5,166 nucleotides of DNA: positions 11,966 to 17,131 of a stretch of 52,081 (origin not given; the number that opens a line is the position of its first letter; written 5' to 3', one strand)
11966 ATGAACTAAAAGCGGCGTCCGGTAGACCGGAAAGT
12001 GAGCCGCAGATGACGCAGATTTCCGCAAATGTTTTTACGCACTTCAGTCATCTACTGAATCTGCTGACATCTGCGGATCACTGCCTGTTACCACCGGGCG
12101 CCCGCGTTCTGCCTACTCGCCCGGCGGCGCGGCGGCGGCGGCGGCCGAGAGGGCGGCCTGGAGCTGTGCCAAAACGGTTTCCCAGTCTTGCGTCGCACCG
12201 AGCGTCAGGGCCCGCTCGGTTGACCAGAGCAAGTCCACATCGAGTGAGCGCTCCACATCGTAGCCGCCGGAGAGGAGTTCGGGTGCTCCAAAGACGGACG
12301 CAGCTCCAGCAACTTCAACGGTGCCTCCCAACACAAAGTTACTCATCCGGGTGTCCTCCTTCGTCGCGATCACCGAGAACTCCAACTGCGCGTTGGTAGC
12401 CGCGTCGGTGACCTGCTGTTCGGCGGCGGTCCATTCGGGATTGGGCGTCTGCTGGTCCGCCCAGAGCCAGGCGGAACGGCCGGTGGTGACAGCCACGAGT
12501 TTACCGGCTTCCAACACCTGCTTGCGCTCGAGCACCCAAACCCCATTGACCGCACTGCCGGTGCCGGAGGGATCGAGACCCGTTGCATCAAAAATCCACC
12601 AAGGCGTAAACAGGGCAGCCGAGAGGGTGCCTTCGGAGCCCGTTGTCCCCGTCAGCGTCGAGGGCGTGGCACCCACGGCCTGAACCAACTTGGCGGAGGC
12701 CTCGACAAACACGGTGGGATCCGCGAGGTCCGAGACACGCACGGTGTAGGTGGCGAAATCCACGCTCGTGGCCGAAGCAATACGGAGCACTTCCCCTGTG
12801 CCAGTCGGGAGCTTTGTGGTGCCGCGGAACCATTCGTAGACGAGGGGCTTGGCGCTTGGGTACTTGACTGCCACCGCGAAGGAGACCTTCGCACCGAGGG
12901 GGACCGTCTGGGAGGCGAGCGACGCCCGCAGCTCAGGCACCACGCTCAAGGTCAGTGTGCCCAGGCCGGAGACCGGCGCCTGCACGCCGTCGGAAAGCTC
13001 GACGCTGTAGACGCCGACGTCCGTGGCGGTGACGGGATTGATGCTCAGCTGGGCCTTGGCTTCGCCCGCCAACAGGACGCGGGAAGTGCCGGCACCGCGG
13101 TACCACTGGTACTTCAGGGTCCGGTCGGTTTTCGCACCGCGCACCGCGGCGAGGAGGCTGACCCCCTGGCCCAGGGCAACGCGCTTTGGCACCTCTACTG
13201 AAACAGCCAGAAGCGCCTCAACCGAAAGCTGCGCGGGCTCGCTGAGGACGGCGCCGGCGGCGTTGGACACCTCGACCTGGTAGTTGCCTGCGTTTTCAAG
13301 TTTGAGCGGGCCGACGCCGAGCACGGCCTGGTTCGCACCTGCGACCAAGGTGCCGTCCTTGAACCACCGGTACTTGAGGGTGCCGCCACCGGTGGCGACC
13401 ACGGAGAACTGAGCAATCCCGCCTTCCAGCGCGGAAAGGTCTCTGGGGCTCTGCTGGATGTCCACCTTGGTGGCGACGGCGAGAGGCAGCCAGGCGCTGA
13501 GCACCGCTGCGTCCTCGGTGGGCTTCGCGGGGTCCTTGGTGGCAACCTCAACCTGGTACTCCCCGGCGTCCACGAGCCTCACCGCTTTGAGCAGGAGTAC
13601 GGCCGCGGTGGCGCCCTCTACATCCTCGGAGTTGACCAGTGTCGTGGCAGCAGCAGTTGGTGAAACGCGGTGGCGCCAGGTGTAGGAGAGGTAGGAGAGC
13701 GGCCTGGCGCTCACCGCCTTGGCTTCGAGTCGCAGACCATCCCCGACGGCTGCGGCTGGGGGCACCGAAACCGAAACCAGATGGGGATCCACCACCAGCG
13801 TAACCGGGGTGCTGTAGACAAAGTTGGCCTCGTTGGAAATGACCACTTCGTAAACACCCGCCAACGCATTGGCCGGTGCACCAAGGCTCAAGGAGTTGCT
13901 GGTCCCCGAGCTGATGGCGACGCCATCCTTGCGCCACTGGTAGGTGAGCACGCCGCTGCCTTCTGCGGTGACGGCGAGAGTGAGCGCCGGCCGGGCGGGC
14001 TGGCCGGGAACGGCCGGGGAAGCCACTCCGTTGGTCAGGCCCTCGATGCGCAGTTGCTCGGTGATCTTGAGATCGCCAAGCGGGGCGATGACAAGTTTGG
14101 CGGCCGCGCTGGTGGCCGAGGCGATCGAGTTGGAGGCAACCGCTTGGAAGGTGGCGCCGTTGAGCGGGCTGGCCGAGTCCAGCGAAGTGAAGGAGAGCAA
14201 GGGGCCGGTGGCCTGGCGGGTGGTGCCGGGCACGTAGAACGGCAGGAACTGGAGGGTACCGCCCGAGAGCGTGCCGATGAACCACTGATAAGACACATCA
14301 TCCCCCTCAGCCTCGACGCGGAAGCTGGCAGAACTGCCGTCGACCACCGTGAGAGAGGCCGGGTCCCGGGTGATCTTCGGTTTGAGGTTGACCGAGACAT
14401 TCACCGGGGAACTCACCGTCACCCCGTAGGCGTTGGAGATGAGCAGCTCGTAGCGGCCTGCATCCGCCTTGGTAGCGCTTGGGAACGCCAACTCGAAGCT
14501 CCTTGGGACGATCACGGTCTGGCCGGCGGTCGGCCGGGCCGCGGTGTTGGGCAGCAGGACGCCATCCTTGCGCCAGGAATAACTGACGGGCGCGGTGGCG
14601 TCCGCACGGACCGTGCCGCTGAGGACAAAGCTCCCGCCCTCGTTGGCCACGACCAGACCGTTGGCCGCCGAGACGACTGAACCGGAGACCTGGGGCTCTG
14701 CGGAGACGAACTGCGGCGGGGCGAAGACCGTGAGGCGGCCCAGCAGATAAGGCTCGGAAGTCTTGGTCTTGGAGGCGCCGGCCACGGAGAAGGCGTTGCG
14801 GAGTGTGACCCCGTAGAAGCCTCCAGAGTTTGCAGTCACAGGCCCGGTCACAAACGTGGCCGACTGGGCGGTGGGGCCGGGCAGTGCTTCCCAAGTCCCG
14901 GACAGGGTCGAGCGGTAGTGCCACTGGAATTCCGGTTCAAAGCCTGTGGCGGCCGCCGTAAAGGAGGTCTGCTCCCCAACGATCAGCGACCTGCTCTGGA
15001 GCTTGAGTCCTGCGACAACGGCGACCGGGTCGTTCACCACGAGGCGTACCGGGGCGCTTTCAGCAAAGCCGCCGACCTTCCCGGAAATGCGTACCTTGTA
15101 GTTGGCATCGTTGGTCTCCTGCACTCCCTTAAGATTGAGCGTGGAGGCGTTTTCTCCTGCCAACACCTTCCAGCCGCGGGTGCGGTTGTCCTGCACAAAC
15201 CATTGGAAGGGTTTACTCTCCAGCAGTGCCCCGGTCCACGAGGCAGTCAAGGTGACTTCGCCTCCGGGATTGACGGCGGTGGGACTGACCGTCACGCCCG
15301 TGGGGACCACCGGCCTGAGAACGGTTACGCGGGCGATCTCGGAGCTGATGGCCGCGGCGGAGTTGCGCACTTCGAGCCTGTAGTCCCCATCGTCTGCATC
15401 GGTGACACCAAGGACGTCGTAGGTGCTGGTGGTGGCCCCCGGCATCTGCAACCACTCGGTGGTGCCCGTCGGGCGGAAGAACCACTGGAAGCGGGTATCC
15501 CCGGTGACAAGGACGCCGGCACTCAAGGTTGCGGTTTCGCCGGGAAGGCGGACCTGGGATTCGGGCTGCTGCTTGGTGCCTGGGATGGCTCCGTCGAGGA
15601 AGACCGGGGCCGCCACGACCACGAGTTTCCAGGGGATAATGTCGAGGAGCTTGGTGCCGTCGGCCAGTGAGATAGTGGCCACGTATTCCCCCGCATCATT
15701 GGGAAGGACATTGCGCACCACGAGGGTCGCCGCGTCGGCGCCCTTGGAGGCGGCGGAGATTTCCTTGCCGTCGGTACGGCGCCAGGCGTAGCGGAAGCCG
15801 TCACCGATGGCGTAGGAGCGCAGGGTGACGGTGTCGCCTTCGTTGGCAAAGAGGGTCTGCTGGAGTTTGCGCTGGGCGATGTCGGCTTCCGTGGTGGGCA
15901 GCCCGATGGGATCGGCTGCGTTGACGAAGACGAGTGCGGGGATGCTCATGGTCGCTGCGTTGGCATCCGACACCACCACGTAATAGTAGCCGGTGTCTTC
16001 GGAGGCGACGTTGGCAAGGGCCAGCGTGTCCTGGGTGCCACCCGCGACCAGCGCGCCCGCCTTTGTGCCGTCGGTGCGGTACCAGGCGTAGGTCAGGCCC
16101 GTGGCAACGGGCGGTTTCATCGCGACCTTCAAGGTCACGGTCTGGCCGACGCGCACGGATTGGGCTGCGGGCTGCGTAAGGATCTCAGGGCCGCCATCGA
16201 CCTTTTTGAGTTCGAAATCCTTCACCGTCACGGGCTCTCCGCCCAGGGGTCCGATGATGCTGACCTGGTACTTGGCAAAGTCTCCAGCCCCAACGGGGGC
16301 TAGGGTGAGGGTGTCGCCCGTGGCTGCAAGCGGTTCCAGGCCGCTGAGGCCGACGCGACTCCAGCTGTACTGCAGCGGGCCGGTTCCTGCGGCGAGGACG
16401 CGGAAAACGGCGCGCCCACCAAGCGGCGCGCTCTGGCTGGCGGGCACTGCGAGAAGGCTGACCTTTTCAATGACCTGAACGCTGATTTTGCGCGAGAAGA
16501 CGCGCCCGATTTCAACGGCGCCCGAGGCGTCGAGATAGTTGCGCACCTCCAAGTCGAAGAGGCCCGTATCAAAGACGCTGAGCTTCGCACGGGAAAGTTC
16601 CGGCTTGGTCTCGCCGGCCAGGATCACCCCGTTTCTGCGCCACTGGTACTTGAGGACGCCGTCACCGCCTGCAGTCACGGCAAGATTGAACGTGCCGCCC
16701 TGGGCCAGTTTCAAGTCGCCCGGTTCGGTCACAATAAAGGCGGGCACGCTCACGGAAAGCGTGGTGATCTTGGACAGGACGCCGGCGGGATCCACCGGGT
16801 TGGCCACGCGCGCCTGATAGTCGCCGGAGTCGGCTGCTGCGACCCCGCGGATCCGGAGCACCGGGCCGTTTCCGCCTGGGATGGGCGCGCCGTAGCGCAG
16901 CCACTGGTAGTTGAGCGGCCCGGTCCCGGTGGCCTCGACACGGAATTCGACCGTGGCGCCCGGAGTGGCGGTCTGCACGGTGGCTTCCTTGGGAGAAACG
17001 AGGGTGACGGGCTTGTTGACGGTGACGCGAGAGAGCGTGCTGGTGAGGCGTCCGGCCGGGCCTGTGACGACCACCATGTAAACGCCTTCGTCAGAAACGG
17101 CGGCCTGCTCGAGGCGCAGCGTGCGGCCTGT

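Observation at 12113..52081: One uninterrupted 39.97-kb reading frame (at least 13,322 codons) encoding a mosaic giant surface protein, still open at the window edge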

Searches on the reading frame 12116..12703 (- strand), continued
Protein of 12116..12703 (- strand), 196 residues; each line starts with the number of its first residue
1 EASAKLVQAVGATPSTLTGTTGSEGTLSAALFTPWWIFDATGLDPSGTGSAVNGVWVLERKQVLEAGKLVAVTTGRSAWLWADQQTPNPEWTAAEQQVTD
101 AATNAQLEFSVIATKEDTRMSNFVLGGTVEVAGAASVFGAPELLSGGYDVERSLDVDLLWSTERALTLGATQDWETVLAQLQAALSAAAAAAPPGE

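Call 77: find_related_loci(query=A3, collection=metagenome_contigs, flank=10000)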
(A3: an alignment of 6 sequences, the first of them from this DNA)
Query A3 (196 aa) in metagenome_contigs; peptide patterns used: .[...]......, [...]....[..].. (x = any residue, [..] = any of these).
600 stretches matched a pattern (row limit reached: there are more); 6 encode a relative of the query (tblastn E <= 1e-3); 6 distinct loci.
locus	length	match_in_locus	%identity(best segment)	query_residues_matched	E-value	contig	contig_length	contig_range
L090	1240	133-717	40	1-196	3e-31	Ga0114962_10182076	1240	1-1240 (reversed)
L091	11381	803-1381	40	1-193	5e-28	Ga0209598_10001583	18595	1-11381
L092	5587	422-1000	40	1-193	3e-28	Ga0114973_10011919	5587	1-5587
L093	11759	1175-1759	38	1-196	3e-27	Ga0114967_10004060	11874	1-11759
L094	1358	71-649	39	1-193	3e-27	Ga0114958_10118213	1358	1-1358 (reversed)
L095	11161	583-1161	38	1-193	2e-26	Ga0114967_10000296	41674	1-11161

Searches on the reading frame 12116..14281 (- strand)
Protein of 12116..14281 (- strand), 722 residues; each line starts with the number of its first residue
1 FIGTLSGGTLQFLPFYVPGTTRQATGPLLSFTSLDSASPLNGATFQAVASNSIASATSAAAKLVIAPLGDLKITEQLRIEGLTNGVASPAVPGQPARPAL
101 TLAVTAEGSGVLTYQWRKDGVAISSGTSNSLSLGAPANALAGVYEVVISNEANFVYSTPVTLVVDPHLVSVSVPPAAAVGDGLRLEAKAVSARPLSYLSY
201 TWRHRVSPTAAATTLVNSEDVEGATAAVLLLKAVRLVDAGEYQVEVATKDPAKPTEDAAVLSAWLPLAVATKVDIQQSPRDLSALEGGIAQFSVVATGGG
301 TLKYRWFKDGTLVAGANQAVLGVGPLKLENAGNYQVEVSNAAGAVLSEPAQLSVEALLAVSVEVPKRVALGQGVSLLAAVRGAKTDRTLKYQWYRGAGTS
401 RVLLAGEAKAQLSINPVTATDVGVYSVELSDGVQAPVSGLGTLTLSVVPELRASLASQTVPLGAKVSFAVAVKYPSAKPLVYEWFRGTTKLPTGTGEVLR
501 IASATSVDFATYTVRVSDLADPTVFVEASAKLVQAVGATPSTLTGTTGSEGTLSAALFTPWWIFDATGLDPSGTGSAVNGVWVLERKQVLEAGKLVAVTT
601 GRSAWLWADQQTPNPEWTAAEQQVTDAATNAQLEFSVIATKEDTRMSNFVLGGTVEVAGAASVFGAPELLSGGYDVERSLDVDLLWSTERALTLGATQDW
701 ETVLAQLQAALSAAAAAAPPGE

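Call 5: search_protein_families(library=pfam, proteins=[window:12116-14281:-], max_evalue=0.01)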
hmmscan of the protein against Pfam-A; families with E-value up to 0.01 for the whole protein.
window:12116-14281:- (722 aa): 5 families
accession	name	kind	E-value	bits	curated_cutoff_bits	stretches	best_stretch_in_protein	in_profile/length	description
PF13927.12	Ig_3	-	1.8e-24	86.5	30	1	275-340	4-78/78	Immunoglobulin domain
PF07679.22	I-set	-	2.8e-14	53.4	23.7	1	274-346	2-83/90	Immunoglobulin I-set domain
PF13895.12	Ig_2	-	1e-09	38.9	27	0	301-354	28-79/79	Immunoglobulin domain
PF07686.23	V-set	-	1.3e-06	28.9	26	0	366-400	6-42/109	Immunoglobulin V-set domain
PF22352.2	K319L-like_PKD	-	0.00021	21.7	27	0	370-432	9-71/84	K319L-like, PKD domain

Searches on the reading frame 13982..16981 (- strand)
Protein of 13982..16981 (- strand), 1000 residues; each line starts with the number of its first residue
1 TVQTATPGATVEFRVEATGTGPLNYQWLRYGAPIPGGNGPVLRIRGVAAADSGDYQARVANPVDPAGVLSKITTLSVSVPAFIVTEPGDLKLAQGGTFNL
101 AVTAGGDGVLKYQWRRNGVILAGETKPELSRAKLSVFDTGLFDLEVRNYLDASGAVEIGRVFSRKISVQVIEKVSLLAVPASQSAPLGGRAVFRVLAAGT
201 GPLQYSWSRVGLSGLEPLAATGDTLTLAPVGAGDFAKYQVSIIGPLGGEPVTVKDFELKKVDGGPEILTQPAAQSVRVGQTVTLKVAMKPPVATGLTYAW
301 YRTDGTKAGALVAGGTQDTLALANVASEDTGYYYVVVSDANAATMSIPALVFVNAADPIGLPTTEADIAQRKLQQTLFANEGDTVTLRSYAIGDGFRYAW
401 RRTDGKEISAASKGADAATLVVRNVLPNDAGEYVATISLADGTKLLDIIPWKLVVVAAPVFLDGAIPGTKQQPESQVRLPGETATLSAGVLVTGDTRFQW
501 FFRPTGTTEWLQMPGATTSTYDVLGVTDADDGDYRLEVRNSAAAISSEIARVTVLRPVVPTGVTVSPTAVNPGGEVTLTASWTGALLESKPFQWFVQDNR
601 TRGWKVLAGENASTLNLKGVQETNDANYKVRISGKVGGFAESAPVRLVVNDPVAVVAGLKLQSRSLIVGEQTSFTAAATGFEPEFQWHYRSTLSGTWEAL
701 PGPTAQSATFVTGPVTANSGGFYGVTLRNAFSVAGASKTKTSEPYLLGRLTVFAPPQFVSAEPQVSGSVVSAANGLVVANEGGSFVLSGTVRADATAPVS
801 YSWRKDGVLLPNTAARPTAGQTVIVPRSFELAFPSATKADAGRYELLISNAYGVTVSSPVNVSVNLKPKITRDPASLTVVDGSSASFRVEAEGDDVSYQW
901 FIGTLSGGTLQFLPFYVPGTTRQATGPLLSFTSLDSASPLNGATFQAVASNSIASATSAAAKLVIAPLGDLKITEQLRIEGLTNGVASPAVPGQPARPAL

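Call 5: search_protein_families(library=pfam, proteins=[window:13982-16981:-], max_evalue=0.01)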
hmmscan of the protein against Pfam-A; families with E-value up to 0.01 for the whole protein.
window:13982-16981:- (1000 aa): 9 families
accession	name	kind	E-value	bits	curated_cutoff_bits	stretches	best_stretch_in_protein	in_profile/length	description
PF13927.12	Ig_3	-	6e-50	168.1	30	3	265-338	2-77/78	Immunoglobulin domain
PF07679.22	I-set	-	6.6e-37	125.9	23.7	1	4-64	11-80/90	Immunoglobulin I-set domain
PF00047.31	ig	-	3.2e-20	72.7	21.8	1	376-438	2-71/81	Immunoglobulin domain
PF13895.12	Ig_2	-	5.1e-20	71.9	27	1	793-864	23-79/79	Immunoglobulin domain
PF07686.23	V-set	-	6.8e-12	46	26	0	270-306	2-39/109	Immunoglobulin V-set domain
PF19081.6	Ig_7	-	1.2e-05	26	27.3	1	272-341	8-68/84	Ig-like domain CHU_C associated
PF00801.26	PKD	-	0.00013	22.4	23.5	0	272-341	7-67/80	PKD domain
PF16706.11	Izumo-Ig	-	0.00022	21.5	26.7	0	295-345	25-76/88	Izumo-like Immunoglobulin domain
PF03212.20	Pertactin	-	0.0077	16.6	22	0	517-594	44-117/121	Pertactin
